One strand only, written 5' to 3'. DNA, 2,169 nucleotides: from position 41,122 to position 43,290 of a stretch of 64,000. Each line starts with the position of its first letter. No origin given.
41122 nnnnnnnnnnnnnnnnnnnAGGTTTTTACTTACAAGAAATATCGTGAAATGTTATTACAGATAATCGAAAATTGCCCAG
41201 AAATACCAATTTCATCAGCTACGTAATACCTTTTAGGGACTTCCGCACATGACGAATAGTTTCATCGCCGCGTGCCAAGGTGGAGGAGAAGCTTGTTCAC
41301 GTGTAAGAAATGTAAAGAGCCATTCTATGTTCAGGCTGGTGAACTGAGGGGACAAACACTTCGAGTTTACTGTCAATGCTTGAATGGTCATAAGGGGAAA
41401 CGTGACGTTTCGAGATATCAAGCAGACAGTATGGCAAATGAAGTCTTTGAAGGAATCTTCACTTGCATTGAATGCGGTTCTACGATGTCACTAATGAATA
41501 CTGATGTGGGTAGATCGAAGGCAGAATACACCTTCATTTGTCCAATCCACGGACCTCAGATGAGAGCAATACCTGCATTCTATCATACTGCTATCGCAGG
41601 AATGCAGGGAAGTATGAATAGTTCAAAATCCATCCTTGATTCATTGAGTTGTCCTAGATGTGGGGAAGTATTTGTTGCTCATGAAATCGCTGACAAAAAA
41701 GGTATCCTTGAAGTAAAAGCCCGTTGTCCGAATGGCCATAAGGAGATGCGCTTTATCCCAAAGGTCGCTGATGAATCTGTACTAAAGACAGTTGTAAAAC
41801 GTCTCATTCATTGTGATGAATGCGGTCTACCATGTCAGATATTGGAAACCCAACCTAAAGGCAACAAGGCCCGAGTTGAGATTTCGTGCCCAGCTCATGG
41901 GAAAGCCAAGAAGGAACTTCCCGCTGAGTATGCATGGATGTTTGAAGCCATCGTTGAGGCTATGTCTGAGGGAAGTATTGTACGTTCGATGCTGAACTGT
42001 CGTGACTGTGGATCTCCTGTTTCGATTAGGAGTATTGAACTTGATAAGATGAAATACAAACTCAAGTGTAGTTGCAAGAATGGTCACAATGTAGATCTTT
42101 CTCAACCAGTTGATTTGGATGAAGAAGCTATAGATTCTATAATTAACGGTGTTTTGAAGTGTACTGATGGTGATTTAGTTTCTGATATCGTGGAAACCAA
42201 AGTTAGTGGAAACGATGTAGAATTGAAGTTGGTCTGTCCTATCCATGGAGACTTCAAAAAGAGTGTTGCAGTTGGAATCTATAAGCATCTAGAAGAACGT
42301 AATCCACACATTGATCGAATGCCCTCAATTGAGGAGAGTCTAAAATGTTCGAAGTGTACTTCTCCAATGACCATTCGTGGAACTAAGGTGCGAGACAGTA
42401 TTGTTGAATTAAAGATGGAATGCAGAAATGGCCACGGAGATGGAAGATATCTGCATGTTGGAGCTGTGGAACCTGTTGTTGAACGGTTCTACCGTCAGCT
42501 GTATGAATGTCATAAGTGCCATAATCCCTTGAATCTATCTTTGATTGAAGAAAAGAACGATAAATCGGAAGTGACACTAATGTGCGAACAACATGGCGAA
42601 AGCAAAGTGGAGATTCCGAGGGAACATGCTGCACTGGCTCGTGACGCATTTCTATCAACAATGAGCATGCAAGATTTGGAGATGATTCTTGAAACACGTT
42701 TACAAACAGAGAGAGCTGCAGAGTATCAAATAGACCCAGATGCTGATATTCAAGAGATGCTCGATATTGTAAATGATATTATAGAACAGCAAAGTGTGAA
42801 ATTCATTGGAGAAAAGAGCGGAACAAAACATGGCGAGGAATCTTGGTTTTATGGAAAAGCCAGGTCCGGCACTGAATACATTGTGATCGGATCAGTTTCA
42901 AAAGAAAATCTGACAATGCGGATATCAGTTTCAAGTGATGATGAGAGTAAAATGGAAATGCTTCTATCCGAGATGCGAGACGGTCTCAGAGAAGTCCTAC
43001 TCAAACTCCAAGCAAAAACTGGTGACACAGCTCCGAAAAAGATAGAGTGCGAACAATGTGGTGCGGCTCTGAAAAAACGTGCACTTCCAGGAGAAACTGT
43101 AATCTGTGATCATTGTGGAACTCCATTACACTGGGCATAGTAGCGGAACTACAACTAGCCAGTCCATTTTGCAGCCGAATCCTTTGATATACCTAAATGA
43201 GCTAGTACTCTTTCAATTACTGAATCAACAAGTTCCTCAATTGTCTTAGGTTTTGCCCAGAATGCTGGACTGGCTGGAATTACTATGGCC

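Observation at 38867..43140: Tandem pair of large multi-zinc-ribbon proteins built from alternating CCCH modules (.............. / CxxCG...CPIHG)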

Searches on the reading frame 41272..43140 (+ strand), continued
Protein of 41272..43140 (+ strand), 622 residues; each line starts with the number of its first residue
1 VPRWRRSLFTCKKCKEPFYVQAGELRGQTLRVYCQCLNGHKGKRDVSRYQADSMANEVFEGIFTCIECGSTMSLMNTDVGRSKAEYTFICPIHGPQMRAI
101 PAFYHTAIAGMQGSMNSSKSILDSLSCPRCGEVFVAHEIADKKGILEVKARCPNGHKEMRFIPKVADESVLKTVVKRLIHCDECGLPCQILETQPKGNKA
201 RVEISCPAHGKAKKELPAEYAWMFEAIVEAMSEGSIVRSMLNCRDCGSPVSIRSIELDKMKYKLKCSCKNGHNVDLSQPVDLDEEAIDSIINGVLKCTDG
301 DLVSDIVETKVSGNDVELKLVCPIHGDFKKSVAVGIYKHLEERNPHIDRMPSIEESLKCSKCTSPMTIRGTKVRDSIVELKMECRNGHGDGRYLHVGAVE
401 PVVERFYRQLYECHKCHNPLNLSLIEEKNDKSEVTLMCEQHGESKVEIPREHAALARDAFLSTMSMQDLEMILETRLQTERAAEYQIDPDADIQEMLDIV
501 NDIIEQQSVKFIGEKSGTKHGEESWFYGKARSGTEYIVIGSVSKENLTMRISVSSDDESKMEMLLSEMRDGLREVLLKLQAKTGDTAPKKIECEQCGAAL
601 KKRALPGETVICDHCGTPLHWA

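Call 94: find_related_loci(query=A2, collection=genome_contigs, flank=7000)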
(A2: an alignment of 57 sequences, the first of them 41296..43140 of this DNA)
Query A2 (614 aa) in genome_contigs; peptide patterns used: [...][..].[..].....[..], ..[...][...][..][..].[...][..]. (x = any residue, [..] = any of these).
105 stretches matched a pattern; 62 encode a relative of the query (tblastn E <= 1e-3); 53 distinct loci.
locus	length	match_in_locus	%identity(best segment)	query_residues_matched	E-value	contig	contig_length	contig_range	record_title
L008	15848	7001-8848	84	1-614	0e+0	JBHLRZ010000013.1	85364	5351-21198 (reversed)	MAG: Candidatus Thorarchaeota archaeon isolate TM2M.152 TM2M.152@364, whole genome shotgun sequence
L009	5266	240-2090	83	1-614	0e+0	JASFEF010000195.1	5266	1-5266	MAG: Candidatus Thorarchaeota archaeon isolate D0606M12metaG_Bin_135 D0606M12metaG_FD_scaffold_5532_c1, whole genome sho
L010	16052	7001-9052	82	1-614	0e+0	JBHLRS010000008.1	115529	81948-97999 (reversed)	MAG: Candidatus Thorarchaeota archaeon isolate TM1S.264 TM1S.264@130, whole genome shotgun sequence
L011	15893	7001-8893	82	1-614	0e+0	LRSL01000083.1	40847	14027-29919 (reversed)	MAG: Candidatus Thorarchaeota archaeon SMTZ1-45 WOR1_30_36_377, whole genome shotgun sequence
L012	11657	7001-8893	82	1-614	0e+0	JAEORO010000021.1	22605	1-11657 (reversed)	MAG: Candidatus Thorarchaeota archaeon isolate MP5_2600 k127_2611972, whole genome shotgun sequence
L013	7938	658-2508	80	1-614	0e+0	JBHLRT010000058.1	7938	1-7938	MAG: Candidatus Thorarchaeota archaeon isolate TM1S.7 TM1S.7@23443, whole genome shotgun sequence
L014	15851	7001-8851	82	1-614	0e+0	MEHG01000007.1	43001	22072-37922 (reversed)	MAG: Candidatus Thorarchaeota archaeon AB_25 ThorAB25_contig000007, whole genome shotgun sequence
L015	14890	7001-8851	80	1-614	0e+0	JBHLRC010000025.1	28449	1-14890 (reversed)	MAG: Candidatus Thorarchaeota archaeon isolate QM2B.38 QM2B.38@1085, whole genome shotgun sequence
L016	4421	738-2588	79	1-614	0e+0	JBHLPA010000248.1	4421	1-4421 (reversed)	MAG: Promethearchaeota archaeon isolate DZ3S.355 DZ3S.355@91713, whole genome shotgun sequence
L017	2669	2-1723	83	1-614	0e+0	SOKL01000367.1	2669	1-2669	MAG: Candidatus Thorarchaeota archaeon isolate E44_bin77 NODE_32750_length_2669_cov_5.691660, whole genome shotgun seque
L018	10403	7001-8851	83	1-614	0e+0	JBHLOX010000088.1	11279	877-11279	MAG: Promethearchaeota archaeon isolate DZ3S.281 DZ3S.281@20023, whole genome shotgun sequence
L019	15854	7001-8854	62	1-614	0e+0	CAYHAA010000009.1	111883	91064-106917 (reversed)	MAG TPA_asm: uncultured archaeon isolate ERP119294_co1_301 genome assembly, contig: NODE_168_length_111883_cov_68.634036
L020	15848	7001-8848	62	1-614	0e+0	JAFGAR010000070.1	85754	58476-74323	MAG: Candidatus Thorarchaeota archaeon isolate Zod_maxbin.0292 k87_2416209, whole genome shotgun sequence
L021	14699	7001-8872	60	1-614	0e+0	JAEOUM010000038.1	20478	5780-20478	MAG: Candidatus Thorarchaeota archaeon isolate FT5_021 k127_7782905, whole genome shotgun sequence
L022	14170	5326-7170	61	1-614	0e+0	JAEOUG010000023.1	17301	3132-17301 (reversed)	MAG: Candidatus Thorarchaeota archaeon isolate FT1_004 k127_5879409, whole genome shotgun sequence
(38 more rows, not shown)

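Call 100: list_cluster_members(proteins=[P0222, P0233, P0241, P0250, P0258, P0260, P0262, P0263, P0265, P0237])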
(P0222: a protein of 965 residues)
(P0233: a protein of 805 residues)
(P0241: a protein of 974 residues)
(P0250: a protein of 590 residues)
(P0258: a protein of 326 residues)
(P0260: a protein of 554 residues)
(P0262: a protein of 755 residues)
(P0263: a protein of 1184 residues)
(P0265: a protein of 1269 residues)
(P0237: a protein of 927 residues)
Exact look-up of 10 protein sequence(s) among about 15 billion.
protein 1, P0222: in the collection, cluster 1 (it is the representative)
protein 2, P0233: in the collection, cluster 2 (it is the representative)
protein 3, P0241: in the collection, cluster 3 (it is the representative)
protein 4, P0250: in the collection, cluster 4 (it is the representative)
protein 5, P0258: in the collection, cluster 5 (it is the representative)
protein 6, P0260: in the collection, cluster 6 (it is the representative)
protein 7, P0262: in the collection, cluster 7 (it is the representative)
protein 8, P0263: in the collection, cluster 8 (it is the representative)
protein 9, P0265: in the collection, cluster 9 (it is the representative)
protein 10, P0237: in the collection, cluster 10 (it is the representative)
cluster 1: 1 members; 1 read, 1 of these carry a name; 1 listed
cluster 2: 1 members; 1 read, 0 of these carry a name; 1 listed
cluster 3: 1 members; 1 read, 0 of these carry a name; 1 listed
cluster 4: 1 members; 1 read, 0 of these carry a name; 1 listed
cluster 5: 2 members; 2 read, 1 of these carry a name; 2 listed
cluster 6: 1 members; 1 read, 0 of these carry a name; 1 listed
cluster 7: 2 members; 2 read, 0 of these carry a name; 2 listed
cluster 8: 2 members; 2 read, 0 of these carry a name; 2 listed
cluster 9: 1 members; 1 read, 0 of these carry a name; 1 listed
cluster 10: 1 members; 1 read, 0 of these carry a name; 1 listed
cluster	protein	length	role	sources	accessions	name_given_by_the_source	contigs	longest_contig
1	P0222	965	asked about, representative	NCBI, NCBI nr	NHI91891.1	MAG: hypothetical protein EAX96_05270 [Candidatus Lokiarchaeota archaeon] | hypothetical protein [Candidatus Lokiarchaeota archaeon]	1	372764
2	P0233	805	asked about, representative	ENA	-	-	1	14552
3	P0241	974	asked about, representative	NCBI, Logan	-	-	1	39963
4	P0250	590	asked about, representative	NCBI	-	-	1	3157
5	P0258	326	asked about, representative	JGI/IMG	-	hypothetical protein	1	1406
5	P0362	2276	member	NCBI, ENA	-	-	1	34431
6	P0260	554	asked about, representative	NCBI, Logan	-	-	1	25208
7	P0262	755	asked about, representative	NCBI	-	-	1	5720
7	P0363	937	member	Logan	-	-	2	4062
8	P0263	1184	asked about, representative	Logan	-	-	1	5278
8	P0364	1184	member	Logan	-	-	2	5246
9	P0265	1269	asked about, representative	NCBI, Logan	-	-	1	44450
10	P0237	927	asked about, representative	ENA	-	-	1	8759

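Call 102: find_encoding_contigs(protein=P0265, flank=8000, max_places=1)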
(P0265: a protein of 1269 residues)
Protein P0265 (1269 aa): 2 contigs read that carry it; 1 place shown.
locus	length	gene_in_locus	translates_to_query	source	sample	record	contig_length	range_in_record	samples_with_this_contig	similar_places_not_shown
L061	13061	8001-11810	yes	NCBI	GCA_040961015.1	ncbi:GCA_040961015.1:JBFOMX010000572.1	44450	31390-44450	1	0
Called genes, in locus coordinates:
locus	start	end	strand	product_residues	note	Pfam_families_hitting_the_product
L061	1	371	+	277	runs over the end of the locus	PF23211:LRR_LRWD1 (faint), PF23598:LRR_14, PF00560:LRR_1 (faint), PF13855:LRR_8, PF12799:LRR_4 (weak), PF13855:LRR_8, PF23598:LRR_14, PF13855:LRR_8 (weak)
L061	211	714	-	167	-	-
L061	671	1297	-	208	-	-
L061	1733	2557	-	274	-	-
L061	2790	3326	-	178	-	-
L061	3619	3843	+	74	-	PF26688:RHH_12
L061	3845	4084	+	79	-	PF10130:PIN_2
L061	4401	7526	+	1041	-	PF13432:TPR_16 (faint), PF14559:TPR_19 (faint), PF00515:TPR_1 (weak), PF12799:LRR_4 (weak), PF14580:LRR_9 (weak), PF12799:LRR_4 (weak), PF13855:LRR_8 (weak), PF12799:LRR_4 (weak), +7 more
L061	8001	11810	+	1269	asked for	-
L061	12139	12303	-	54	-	-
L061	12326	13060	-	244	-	?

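Call 103: find_encoding_contigs(protein=P0260, flank=8000, max_places=1)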
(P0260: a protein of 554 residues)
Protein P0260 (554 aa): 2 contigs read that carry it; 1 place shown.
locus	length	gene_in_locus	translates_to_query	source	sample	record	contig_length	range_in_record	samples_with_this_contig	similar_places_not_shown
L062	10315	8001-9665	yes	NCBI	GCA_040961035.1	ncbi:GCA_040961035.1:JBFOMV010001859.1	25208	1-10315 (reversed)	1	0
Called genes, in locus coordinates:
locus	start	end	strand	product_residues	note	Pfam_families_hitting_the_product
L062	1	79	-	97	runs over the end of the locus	-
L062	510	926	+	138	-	PF10137:CAP12-PCTIR_TIR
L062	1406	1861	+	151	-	-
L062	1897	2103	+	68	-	-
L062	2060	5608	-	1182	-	PF13365:Trypsin_2, PF13855:LRR_8, PF23598:LRR_14, PF13855:LRR_8, PF23598:LRR_14, PF23598:LRR_14, PF23598:LRR_14, PF13855:LRR_8, +19 more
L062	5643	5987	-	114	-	PF19493:Trypco1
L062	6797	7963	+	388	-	PF04389:Peptidase_M28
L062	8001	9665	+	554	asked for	-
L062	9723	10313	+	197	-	?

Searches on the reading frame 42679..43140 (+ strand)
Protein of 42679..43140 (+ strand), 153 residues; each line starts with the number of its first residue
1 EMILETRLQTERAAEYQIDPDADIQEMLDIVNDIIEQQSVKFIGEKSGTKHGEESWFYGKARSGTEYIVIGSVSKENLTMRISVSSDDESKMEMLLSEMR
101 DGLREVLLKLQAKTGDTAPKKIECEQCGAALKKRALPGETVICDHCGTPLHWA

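Call 39: search_protein_families(library=pfam, proteins=[window:42679-43140:+], max_evalue=0.1)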
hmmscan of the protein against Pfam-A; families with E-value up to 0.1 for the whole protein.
window:42679-43140:+ (153 aa): 12 families
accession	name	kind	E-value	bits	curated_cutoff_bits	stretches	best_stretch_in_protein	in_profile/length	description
PF14446.12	Prok-RING_1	-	0.00018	21.8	29.1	1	121-151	4-31/54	Prokaryotic RING finger family 1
PF21344.3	Zn_ribbon_LysW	-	0.0014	18.7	27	1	123-150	2-31/46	Alpha-aminoadipate carrier protein LysW-like, globular domain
PF14803.11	Zn_ribbon_Nudix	-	0.0019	18.5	25.6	1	124-148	3-30/34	Nudix N-terminal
PF13248.11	Zn_ribbon_3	-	0.0026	17.6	27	0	140-149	2-11/26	zinc-ribbon domain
PF24458.1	DUF7573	-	0.005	17.2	30.2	1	114-146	4-36/39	Domain of unknown function (DUF7573)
PF12773.13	DZR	-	0.0093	16.5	27.3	1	119-151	10-35/45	Double zinc ribbon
PF13240.11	Zn_Ribbon_1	-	0.011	15.9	25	0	139-150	12-23/23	zinc-ribbon domain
PF01155.25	HypA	-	0.04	14.4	28.9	1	117-149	66-95/112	Hydrogenase/urease nickel incorporation, metallochaperone, hypA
PF24463.1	DUF7577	-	0.082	13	28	0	139-149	1-11/27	Domain of unknown function (DUF7577)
PF00628.35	PHD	-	0.096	13.2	24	0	124-151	1-24/47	PHD-finger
PF05191.20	ADK_lid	-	0.097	13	26.6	0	124-150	4-31/36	Adenylate kinase, active site lid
PF18528.7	Ret2_MD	-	0.098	13.5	26.4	0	26-87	12-71/93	RNA editing 3' terminal uridylyl transferase 2 middle domain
